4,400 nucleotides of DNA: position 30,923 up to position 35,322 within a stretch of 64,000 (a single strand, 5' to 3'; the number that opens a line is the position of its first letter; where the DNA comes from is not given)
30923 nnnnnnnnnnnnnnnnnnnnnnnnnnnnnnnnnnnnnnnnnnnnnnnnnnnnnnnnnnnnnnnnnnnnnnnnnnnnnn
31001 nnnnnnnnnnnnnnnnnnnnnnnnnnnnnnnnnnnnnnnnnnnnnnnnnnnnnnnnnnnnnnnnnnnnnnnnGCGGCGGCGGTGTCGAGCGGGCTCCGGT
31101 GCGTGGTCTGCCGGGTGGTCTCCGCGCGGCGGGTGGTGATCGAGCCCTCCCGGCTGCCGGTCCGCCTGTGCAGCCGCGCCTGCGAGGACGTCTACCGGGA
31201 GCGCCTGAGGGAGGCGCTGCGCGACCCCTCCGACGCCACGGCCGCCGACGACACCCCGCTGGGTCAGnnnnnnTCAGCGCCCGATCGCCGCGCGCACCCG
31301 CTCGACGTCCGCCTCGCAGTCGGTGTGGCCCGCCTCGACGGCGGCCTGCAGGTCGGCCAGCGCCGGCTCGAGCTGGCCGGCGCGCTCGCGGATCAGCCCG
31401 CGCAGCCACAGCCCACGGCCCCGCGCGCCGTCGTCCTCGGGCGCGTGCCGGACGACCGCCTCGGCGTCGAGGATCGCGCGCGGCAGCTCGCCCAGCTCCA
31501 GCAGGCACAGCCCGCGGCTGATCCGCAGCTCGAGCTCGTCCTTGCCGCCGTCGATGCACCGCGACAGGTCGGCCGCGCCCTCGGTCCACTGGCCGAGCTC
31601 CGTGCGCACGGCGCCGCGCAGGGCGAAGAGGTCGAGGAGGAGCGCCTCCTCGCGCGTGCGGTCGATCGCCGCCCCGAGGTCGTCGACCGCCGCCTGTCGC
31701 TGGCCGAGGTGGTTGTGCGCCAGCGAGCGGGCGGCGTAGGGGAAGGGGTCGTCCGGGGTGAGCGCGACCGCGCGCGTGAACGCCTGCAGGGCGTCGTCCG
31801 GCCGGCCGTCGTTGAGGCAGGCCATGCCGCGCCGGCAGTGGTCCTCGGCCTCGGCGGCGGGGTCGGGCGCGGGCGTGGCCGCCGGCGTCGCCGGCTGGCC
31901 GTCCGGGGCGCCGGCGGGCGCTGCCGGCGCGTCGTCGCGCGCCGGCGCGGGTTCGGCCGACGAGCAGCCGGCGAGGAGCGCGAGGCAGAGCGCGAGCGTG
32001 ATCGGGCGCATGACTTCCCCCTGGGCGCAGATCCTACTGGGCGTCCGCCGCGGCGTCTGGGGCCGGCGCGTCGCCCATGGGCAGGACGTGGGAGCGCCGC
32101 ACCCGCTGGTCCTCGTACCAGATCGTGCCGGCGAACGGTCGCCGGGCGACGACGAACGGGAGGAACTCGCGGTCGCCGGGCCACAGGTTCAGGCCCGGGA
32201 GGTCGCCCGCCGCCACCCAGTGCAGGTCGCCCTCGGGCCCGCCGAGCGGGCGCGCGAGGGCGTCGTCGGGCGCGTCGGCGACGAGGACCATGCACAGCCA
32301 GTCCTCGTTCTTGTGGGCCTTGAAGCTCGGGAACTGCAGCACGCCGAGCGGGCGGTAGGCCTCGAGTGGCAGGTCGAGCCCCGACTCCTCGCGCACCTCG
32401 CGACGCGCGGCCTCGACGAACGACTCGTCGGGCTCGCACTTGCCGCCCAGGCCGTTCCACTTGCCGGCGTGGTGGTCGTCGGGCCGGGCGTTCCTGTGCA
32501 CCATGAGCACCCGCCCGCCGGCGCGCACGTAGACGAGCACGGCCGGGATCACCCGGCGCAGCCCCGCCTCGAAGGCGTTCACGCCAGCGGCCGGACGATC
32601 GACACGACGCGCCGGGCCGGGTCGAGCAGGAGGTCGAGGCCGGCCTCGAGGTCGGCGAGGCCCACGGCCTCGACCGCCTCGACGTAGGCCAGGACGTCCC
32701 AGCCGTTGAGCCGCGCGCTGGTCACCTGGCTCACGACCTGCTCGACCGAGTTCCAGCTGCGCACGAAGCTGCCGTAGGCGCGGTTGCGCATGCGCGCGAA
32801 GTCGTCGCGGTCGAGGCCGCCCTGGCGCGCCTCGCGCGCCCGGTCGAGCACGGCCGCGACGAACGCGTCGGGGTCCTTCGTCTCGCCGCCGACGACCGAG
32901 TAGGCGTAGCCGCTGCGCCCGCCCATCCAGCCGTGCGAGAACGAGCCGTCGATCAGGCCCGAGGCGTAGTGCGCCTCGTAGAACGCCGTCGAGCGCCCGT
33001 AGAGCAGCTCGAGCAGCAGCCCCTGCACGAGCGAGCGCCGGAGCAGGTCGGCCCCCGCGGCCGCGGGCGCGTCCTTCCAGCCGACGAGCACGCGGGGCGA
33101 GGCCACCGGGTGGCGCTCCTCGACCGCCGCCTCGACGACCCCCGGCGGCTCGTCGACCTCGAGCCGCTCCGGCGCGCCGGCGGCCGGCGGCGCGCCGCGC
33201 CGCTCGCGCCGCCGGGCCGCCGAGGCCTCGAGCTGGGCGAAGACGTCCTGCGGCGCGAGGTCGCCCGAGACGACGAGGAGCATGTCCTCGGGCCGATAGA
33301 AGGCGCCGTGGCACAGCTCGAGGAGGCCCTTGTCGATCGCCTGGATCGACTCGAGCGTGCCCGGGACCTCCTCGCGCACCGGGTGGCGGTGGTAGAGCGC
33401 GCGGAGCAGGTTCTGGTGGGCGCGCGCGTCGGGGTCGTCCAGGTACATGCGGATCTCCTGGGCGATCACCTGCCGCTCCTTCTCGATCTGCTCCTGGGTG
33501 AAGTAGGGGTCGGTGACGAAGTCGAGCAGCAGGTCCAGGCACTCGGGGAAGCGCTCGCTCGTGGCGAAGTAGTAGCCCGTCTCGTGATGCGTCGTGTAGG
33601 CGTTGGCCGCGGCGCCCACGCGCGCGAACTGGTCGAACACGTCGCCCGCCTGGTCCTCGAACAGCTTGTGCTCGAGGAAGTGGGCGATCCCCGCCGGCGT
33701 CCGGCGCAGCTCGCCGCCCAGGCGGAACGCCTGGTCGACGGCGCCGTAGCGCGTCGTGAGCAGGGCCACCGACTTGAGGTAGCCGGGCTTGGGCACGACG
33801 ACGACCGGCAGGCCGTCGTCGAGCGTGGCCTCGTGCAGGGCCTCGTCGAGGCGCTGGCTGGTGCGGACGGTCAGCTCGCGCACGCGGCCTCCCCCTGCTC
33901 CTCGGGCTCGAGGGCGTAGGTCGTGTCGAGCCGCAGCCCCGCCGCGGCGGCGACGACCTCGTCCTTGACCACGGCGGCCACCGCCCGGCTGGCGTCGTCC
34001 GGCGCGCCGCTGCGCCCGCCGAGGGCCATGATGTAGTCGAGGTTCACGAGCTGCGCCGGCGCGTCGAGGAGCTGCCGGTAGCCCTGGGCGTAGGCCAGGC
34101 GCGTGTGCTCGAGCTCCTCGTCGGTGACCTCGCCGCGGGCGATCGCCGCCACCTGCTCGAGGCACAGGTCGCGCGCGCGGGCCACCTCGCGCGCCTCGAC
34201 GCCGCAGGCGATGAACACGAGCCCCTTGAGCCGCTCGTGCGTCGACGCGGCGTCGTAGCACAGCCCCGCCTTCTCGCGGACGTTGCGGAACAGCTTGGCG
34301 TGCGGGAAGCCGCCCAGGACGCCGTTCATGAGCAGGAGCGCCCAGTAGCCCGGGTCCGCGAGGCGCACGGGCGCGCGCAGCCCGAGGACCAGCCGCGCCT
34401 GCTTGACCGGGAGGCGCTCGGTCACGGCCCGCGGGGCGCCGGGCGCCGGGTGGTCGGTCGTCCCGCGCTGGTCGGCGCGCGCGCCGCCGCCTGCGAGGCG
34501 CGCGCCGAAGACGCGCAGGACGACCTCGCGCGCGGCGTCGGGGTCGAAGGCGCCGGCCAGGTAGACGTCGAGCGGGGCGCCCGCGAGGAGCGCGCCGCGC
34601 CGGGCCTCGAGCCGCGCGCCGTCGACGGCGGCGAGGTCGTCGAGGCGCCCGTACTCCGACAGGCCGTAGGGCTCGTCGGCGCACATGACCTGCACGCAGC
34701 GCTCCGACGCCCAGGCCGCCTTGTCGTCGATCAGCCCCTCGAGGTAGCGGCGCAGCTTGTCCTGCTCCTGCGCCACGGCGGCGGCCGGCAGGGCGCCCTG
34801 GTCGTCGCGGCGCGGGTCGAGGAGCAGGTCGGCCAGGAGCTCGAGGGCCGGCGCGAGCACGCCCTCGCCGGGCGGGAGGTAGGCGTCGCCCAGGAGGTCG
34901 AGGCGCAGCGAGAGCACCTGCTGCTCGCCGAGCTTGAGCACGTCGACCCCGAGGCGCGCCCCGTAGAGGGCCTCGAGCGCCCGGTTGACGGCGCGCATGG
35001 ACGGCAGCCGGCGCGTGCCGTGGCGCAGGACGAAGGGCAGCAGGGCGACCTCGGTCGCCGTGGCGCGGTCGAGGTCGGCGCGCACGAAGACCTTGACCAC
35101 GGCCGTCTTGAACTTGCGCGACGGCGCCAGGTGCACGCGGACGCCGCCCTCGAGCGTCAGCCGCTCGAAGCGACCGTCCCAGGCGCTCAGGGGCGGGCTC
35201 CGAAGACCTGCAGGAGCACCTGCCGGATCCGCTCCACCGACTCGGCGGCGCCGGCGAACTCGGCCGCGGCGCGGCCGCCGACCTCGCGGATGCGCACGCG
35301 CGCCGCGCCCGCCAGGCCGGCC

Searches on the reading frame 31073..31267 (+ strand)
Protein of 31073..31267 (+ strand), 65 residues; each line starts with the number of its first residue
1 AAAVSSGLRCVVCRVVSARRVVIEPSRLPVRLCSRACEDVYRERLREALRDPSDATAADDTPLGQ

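Call 43: search_protein_families(library=pfam, max_evalue=10, proteins=[window:31073-31267:+])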
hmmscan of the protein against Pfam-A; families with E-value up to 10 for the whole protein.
seq(65 aa): 0 families

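Call 62: search_protein_representatives(protein=window:31082-31267:+)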
Query: 62 residues. Proteins with E-value up to 0.001 (for the whole library): 5; up to 1e-10: 1; up to 1e-30: 0. The best 5 are listed.
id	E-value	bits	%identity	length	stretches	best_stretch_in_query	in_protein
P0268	5.2e-22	92.4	74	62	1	1-62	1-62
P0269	5.6e-06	42.2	52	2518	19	33-57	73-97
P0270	8.0e-06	41.7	27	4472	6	16-48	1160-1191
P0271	1.8e-05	40.6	37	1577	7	28-52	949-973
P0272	6.0e-05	39.0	38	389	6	14-42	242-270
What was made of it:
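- Tried and rejected: An exhaustive phmmer search with Cys2 found one orthologue only; the other hits were repetitive giants (call 62).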

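Call 80: search_protein_families(library=ncbifam, max_evalue=0.001, proteins=[window:31082-31267:+])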
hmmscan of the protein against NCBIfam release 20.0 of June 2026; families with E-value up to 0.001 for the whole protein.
window:31082-31267:+ (62 aa): 0 families

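Call 81: search_protein_families(library=padloc, max_evalue=0.001, proteins=[window:31082-31267:+])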
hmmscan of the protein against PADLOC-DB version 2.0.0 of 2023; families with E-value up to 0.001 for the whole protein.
window:31082-31267:+ (62 aa): 0 families

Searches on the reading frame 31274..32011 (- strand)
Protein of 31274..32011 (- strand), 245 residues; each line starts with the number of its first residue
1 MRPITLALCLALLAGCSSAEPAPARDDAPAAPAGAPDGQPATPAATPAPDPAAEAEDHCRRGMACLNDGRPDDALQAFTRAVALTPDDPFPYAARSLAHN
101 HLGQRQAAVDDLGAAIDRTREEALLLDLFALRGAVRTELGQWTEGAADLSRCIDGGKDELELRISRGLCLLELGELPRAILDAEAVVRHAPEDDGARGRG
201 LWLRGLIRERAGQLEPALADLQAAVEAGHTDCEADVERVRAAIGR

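Call 7: search_protein_families(library=pfam, max_evalue=0.01, proteins=[window:31274-32011:-])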
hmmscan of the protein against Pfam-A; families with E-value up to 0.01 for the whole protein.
window:31274-32011:- (245 aa): 12 families
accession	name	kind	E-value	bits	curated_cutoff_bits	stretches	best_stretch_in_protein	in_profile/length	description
PF07719.23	TPR_2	-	7.8e-16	57.3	27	1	55-88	1-34/34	Tetratricopeptide repeat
PF13371.12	TPR_9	-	3.6e-15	56.2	35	2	67-120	7-60/73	Tetratricopeptide repeat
PF00515.34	TPR_1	-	7.5e-13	48.1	27.8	1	57-88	3-34/34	Tetratricopeptide repeat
PF13432.12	TPR_16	-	6e-09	36.6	32.7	1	61-89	37-65/65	Tetratricopeptide repeat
PF13428.12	TPR_14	-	6e-07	30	23.5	1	61-92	7-38/44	Tetratricopeptide repeat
PF13181.12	TPR_8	-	2.3e-06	27.7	25.7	0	59-88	5-34/34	Tetratricopeptide repeat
PF13431.12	TPR_17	-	0.00013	22.4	24.4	0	77-104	1-28/34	Tetratricopeptide repeat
PF13174.12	TPR_6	-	0.00021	22.2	26.3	0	201-226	3-28/33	Tetratricopeptide repeat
PF13414.12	TPR_11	-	0.00024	21.2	26.8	0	69-99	8-38/42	TPR repeat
PF17874.7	TPR_MalT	-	0.00089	19.1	45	0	165-227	6-69/336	MalT-like TPR region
PF13424.12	TPR_12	-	0.0012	19.4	30.1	0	60-115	8-64/77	Tetratricopeptide repeat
PF25570.1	TPR_DENND3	-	0.0014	19.1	27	0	185-223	34-72/115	DENND3-like, TPR repeats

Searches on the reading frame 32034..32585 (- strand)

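Call 45: search_protein_families(library=pfam, max_evalue=0.00001, proteins=[window:32034-32585:-])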
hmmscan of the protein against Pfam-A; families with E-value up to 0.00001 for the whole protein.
window:32034-32585:- (183 aa): 1 family
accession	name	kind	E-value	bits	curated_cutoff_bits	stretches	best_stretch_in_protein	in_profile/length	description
PF00293.34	NUDIX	-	6.9e-20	71.9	21.1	1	14-143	4-132/134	NUDIX domain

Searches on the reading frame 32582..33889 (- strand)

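Call 45: search_protein_families(library=pfam, max_evalue=0.00001, proteins=[window:32582-33889:-])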
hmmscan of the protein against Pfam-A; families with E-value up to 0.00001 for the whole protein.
window:32582-33889:- (436 aa): 2 families
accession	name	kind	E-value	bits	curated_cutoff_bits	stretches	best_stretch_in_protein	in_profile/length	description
PF00675.25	Peptidase_M16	-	6.4e-18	65.5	22.3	1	66-175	31-145/149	Insulinase (Peptidase family M16)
PF05193.26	Peptidase_M16_C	-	2.1e-09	37.9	23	1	190-369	7-179/181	Peptidase M16 inactive domain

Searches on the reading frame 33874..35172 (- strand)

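Call 45: search_protein_families(library=pfam, max_evalue=0.00001, proteins=[window:33874-35172:-])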
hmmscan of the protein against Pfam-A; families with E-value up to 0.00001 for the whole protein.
window:33874-35172:- (433 aa): 1 family
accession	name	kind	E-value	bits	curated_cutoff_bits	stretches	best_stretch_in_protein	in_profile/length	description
PF05193.26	Peptidase_M16_C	-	5.3e-22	79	23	1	203-358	22-178/181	Peptidase M16 inactive domain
